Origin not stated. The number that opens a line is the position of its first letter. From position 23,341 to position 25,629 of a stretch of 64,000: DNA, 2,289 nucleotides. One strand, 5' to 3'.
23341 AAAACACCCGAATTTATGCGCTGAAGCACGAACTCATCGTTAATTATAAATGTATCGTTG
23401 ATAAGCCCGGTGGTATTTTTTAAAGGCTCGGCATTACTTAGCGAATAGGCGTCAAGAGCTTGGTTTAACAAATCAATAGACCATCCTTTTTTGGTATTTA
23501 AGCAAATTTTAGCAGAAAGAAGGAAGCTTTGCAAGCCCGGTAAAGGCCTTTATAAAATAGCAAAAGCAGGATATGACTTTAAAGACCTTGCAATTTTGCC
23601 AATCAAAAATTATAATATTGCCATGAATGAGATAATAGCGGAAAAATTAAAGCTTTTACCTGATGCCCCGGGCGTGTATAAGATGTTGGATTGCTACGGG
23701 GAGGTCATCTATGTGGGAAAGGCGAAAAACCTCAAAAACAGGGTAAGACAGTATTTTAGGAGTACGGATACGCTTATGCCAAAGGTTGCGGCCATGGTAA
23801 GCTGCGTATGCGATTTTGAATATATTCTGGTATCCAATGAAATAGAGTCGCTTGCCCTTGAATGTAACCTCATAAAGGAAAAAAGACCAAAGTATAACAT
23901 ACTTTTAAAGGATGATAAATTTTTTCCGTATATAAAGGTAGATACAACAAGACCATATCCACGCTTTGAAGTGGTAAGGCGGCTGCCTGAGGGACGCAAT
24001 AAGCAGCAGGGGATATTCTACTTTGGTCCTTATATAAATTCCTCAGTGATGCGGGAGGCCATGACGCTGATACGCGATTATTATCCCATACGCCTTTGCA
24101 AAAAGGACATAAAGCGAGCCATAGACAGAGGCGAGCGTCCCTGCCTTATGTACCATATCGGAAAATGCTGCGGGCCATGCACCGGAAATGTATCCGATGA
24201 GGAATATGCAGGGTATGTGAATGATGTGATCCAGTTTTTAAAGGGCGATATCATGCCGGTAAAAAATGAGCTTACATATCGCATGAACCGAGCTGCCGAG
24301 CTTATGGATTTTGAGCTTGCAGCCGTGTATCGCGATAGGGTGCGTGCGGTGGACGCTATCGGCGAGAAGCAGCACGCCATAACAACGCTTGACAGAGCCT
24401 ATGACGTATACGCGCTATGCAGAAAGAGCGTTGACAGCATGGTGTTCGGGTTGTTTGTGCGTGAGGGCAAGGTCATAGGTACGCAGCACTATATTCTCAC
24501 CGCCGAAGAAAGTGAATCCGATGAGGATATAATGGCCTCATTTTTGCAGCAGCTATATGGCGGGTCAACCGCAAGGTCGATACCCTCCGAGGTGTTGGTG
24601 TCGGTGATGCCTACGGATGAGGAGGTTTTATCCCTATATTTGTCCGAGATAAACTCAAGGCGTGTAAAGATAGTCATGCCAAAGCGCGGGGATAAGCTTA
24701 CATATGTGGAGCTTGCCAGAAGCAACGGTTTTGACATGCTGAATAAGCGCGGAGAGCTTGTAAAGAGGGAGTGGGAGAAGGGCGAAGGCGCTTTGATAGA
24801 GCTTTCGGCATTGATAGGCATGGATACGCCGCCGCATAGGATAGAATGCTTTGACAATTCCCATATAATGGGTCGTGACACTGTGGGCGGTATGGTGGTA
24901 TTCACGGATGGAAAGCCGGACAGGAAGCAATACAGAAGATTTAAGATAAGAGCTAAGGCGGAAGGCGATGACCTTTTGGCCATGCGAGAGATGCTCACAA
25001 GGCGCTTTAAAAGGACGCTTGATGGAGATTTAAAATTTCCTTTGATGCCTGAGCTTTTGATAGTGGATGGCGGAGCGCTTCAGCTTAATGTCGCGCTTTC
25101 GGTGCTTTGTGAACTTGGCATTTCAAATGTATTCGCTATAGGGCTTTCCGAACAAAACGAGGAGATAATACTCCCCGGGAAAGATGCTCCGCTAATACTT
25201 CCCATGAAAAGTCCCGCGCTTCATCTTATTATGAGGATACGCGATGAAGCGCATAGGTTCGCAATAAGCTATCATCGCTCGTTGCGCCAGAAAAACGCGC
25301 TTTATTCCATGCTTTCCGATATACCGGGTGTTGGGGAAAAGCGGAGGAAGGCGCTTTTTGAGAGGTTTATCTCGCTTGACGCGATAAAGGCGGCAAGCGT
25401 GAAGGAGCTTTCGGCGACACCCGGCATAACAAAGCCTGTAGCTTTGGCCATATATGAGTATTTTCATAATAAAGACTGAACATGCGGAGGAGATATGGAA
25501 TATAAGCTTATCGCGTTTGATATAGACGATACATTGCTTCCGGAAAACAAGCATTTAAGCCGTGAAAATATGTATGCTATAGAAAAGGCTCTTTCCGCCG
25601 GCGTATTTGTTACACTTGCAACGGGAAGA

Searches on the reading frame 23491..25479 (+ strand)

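Call 62: search_protein_families(library=pfam, proteins=[window:23491-25479:+], max_evalue=0.00001)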
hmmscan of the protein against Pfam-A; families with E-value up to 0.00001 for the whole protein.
window:23491-25479:+ (662 aa): 7 families
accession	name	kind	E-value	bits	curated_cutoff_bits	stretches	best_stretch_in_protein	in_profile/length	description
PF08459.17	UvrC_RNaseH_dom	-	3.2e-51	173.7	22.3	1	441-592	3-159/159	UvrC RNAse H endonuclease domain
PF22920.2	UvrC_RNaseH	-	5.5e-27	94.4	24.3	1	305-418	3-114/116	UvrC Ribonuclease H-like domain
PF12826.13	HHH_2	-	2.1e-11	44.3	27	1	611-661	8-58/64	Helix-hairpin-helix motif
PF14520.12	HHH_5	-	7.4e-10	39.6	27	1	607-656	3-53/57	Helix-hairpin-helix domain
PF02151.25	UVR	-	1.1e-07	31.8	21.5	1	259-288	5-34/36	UvrB/uvrC motif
PF00633.29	HHH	-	3.3e-06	27.1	24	0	628-657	1-30/30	Helix-hairpin-helix motif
PF01541.30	GIY-YIG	-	8.1e-06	26.5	22.6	0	61-136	3-78/78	GIY-YIG catalytic domain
